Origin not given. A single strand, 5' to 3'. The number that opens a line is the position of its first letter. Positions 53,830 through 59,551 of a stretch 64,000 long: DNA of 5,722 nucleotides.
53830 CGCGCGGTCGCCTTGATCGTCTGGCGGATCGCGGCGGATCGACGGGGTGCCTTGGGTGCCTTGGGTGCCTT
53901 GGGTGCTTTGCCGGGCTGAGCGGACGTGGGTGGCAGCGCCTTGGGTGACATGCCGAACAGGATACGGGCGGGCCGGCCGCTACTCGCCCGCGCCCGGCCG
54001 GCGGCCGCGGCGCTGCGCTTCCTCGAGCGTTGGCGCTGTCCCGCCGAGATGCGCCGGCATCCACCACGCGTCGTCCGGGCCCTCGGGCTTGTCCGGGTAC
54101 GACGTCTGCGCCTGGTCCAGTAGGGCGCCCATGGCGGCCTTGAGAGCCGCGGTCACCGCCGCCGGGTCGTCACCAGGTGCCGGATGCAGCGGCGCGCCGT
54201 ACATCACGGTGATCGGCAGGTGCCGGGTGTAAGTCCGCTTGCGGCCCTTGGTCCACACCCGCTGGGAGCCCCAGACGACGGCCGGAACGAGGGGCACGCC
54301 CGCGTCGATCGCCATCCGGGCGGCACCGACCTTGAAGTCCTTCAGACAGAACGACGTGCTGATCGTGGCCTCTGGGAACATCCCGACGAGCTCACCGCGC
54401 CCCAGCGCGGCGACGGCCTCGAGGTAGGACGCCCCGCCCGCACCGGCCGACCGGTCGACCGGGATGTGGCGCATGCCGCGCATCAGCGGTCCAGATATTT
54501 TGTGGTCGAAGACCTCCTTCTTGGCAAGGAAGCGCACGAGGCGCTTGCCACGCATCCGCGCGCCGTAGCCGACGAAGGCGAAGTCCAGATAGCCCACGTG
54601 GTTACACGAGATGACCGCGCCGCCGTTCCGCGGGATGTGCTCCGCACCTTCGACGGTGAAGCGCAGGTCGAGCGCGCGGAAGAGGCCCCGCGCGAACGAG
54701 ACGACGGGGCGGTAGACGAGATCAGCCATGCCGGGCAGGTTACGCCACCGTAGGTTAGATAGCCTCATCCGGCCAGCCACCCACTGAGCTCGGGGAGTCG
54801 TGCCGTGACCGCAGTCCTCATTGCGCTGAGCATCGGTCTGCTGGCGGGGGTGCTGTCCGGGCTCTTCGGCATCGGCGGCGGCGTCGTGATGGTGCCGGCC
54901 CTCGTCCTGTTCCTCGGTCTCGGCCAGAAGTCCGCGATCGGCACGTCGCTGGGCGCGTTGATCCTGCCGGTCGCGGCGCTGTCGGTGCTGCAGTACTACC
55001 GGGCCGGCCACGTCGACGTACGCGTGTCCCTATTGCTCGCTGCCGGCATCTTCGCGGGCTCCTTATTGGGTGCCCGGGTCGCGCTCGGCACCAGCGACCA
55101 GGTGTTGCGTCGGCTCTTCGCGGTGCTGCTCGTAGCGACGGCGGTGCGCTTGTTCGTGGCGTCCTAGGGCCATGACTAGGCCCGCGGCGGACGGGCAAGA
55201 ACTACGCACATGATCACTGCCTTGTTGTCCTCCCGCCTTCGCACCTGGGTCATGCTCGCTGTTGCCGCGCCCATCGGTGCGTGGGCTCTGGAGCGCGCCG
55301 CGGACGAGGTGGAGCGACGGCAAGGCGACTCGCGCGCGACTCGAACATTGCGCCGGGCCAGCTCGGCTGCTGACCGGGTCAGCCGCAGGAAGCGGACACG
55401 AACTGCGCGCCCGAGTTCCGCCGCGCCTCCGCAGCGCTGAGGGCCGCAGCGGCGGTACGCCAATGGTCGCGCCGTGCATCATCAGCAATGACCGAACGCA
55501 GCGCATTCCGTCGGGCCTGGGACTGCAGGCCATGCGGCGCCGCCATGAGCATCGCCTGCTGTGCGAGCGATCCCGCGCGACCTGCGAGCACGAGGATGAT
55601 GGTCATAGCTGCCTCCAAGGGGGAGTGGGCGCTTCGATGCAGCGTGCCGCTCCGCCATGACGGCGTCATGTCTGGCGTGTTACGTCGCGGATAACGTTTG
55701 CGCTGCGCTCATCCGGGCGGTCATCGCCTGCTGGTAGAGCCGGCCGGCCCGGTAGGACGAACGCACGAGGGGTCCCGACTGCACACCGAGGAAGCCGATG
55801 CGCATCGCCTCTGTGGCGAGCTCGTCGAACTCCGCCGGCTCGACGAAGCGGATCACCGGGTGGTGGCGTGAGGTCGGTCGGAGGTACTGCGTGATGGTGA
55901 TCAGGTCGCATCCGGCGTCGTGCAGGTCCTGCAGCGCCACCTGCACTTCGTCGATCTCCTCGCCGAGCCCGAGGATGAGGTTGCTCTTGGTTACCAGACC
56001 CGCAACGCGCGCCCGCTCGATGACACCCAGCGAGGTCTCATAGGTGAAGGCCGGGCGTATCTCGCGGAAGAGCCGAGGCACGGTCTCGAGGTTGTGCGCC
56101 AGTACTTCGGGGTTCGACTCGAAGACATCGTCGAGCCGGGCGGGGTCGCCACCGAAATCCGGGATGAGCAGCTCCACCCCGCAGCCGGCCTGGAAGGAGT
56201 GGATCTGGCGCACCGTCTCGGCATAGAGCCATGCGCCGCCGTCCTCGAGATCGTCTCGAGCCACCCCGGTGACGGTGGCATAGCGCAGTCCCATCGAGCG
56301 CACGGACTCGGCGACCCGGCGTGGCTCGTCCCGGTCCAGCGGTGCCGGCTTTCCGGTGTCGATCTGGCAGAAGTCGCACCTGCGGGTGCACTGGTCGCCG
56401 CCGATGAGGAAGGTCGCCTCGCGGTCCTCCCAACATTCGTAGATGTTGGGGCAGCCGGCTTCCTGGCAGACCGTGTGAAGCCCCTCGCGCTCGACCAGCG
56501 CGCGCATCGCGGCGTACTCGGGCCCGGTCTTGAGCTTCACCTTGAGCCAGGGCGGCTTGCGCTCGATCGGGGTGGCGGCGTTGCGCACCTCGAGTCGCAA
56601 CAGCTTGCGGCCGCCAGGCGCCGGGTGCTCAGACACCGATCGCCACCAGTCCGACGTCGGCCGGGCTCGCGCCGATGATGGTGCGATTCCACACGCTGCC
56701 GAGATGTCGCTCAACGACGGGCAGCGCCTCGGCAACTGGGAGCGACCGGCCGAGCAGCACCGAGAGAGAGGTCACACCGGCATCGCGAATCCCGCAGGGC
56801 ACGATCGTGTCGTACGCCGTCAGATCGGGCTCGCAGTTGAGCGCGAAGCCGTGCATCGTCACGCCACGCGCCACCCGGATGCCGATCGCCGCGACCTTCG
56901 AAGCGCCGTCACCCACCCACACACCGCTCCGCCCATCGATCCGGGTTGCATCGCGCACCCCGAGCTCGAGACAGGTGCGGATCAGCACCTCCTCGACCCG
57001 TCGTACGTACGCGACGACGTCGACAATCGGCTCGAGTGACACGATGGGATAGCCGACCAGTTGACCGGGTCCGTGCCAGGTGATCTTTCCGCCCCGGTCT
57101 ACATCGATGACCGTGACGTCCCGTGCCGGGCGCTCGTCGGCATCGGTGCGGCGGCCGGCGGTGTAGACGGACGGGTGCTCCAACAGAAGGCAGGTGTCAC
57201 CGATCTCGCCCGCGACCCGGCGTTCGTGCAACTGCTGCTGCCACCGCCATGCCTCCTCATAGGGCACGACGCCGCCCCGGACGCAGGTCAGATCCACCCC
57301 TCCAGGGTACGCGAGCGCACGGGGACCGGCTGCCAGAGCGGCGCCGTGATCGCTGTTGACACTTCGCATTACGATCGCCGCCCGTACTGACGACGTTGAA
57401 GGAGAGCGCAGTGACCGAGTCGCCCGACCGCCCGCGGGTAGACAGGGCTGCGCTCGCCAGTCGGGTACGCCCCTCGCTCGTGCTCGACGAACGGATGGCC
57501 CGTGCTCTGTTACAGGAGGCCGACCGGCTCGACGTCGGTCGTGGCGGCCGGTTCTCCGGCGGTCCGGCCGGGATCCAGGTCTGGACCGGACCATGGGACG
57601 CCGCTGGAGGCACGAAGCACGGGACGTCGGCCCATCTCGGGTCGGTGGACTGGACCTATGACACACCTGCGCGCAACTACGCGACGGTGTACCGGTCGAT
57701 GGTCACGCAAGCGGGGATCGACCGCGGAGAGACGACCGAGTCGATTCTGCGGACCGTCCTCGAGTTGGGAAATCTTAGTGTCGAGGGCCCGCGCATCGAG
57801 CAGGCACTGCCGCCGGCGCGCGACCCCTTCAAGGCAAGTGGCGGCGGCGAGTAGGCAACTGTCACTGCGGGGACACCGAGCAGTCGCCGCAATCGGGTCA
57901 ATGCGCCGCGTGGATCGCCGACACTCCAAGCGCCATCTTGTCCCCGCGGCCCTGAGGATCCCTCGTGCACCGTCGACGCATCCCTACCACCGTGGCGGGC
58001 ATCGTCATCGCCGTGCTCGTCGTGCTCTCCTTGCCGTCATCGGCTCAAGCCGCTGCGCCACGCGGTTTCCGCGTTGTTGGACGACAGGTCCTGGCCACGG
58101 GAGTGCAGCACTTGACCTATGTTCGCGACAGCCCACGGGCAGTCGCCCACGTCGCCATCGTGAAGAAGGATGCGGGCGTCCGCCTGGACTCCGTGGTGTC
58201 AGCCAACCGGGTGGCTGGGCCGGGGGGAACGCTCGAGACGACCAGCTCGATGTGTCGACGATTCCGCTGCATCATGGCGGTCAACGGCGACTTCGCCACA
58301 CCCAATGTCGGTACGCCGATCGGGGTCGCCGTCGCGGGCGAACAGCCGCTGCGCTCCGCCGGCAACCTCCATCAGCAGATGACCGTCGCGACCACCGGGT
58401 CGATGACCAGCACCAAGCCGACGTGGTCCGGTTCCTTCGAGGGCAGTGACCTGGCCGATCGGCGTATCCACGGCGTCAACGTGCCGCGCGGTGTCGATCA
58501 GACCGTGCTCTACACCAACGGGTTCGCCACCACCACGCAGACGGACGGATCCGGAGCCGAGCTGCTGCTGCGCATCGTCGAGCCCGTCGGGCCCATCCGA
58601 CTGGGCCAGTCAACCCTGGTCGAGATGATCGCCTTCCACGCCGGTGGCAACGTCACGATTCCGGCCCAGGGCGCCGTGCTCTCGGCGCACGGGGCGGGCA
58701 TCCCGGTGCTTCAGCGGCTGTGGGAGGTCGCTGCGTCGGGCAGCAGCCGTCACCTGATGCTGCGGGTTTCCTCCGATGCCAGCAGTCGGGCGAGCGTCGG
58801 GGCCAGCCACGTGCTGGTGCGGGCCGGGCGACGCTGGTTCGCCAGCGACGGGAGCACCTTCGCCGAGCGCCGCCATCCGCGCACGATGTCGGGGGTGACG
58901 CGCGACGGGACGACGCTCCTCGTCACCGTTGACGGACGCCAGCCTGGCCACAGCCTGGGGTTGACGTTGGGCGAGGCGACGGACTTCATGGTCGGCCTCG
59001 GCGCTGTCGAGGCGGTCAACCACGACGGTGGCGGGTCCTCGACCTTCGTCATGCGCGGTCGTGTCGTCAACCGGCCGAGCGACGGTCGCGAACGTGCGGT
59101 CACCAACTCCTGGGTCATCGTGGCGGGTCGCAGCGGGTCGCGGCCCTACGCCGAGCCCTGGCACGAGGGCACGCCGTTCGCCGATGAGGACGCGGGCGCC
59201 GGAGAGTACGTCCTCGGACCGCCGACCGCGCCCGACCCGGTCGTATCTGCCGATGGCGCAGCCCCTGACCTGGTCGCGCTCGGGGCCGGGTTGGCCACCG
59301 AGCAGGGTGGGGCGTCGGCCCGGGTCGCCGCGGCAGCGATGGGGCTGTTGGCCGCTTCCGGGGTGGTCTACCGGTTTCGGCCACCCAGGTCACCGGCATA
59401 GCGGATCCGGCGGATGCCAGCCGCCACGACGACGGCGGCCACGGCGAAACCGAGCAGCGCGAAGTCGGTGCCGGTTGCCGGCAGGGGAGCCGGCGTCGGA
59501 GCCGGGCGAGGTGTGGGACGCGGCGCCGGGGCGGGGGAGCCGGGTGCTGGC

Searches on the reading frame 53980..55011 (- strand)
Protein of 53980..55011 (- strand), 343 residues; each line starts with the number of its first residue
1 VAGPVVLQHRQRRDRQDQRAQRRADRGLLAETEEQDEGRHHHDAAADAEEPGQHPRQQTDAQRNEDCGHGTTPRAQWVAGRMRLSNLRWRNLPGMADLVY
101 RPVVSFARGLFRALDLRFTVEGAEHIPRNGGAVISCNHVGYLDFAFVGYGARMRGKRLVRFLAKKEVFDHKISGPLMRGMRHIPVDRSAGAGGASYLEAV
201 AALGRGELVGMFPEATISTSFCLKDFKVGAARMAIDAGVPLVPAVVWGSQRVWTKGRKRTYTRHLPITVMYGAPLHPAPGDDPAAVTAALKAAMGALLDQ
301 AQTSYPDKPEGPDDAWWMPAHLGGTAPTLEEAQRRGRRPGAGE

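Call 28: search_protein_families(library=pfam, proteins=[window:53980-55011:-], max_evalue=0.001)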
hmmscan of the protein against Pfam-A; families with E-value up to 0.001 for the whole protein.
window:53980-55011:- (343 aa): 1 family
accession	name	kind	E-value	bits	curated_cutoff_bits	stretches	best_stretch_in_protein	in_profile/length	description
PF01553.26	Acyltransferase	-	1.4e-29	103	23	1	117-247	1-132/132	Acyltransferase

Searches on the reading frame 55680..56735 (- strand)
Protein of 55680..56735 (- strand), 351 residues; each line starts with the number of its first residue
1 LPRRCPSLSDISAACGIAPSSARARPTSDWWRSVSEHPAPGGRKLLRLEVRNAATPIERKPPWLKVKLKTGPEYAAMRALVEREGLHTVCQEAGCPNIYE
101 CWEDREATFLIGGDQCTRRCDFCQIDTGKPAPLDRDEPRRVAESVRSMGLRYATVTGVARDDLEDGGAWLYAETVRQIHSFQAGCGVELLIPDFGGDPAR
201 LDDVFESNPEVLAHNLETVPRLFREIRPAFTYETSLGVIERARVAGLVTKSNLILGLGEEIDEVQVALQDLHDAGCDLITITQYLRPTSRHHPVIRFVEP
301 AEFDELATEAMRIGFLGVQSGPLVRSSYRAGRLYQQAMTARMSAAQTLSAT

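Call 28: search_protein_families(library=pfam, proteins=[window:55680-56735:-], max_evalue=0.001)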
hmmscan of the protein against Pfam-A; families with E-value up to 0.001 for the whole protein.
window:55680-56735:- (351 aa): 2 families
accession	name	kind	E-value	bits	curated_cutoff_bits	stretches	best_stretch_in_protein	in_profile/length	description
PF04055.27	Radical_SAM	-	4.4e-18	66.4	29.5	1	113-270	4-165/166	Radical SAM superfamily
PF16881.10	LIAS_N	-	2.1e-05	25.4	27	1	57-95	58-96/96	N-terminal domain of lipoyl synthase of Radical_SAM family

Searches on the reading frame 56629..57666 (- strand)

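Call 28: search_protein_families(library=pfam, proteins=[window:56629-57666:-], max_evalue=0.001)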
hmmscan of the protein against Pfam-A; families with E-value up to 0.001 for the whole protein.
window:56629-57666:- (345 aa): 1 family
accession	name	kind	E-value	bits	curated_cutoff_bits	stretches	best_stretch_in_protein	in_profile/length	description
PF21948.1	LplA-B_cat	-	3.3e-42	145.1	27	1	135-321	1-198/200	Lipoyl protein ligase A/B catalytic domain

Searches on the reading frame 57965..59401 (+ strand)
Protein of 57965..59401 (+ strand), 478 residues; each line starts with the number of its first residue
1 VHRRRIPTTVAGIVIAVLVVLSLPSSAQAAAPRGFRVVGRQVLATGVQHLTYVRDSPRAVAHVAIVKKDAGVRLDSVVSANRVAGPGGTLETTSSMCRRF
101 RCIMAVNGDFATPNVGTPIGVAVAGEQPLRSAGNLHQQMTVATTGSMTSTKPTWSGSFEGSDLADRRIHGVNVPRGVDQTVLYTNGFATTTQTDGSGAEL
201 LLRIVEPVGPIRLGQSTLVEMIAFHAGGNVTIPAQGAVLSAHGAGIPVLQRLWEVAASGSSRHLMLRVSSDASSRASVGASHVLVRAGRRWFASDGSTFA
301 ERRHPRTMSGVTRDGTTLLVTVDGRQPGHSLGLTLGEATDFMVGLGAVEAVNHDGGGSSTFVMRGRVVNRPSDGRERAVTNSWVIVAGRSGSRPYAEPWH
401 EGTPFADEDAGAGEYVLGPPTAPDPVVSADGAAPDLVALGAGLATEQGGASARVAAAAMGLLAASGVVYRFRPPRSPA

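Call 28: search_protein_families(library=pfam, proteins=[window:57965-59401:+], max_evalue=0.001)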
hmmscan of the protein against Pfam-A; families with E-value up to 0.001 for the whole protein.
window:57965-59401:+ (478 aa): 1 family
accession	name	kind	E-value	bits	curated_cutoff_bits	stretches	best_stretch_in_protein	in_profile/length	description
PF09992.14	NAGPA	-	1e-30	107.6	25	1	271-385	60-168/169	Phosphodiester glycosidase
